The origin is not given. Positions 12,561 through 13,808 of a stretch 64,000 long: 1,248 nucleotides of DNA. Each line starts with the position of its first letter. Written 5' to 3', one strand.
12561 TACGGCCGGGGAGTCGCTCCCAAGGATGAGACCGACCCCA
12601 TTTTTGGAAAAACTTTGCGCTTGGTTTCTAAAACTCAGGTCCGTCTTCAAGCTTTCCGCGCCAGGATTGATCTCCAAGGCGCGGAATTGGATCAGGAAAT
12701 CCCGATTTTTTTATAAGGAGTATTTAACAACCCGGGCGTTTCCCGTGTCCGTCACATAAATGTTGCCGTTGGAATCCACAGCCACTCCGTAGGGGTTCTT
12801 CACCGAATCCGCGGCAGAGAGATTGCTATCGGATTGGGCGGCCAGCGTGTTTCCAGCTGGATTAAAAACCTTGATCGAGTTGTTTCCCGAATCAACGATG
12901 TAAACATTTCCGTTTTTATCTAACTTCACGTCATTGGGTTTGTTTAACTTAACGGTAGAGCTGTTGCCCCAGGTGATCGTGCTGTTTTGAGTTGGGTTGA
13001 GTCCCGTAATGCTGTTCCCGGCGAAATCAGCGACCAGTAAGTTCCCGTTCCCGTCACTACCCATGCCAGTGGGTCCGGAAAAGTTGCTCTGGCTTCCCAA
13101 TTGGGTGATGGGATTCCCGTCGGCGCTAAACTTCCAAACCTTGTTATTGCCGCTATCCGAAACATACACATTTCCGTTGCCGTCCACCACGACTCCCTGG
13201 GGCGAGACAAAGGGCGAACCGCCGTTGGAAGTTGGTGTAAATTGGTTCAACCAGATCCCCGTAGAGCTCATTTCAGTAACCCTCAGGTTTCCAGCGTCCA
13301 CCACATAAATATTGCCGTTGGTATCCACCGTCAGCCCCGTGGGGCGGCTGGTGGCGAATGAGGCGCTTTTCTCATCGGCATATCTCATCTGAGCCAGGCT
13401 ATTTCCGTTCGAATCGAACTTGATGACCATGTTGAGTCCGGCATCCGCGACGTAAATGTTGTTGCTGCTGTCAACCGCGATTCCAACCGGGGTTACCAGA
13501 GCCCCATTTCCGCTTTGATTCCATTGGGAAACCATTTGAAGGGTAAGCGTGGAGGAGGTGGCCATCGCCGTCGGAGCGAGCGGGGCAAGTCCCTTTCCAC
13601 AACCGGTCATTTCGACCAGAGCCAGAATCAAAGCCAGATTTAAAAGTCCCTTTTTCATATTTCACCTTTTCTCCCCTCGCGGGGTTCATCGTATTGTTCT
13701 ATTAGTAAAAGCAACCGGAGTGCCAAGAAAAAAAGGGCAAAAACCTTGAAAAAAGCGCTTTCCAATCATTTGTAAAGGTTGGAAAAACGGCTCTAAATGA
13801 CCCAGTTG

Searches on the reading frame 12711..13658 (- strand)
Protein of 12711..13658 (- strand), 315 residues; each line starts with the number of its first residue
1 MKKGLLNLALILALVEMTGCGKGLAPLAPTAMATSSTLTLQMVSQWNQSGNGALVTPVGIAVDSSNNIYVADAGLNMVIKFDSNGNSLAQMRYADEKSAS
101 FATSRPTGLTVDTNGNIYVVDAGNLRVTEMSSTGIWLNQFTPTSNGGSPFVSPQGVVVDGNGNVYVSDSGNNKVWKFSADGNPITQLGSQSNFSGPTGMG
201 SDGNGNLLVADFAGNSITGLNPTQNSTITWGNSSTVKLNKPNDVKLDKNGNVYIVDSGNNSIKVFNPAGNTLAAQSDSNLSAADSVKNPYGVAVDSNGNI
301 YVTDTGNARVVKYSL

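Call 54: search_protein_families(library=ncbifam, proteins=[window:12711-13658:-], max_evalue=0.01)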
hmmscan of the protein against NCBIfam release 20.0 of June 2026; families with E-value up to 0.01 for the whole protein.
window:12711-13658:- (315 aa): 7 families
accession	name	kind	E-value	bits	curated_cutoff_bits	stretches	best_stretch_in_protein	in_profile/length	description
NF035926.1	scyF_NHL_VPEP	equivalog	2e-37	129.3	350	3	192-310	150-270/376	scytonemin biosynthesis PEP-CTERM protein ScyF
NF033206.1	ScyE_fam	subfamily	1.4e-18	67.6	80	2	102-259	138-322/333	ScyD/ScyE family protein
NF047494.1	Lepto_SBBP_lipo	equivalog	9.5e-10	37.7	400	1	52-124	126-208/466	SBBP repeat beta-propeller lipoprotein, LipL53 family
NF047780.1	LIC12708_fam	subfamily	3.2e-09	36.1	150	1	230-306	48-139/391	LIC_12708 family protein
NF053768.1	CIS12_fam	equivalog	5.5e-05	22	860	1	153-307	46-188/715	CIS12 family contractile injection system protein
TIGR02604.1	Piru_Ver_Nterm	subfamily_domain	0.00012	21.6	122.2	0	283-307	180-204/367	PVC-type heme-binding CxxCH protein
NF000022.1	stregra_B_VgbA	exception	0.0024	17.1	600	0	100-225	95-214/299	streptogramin B lyase Vgb(A)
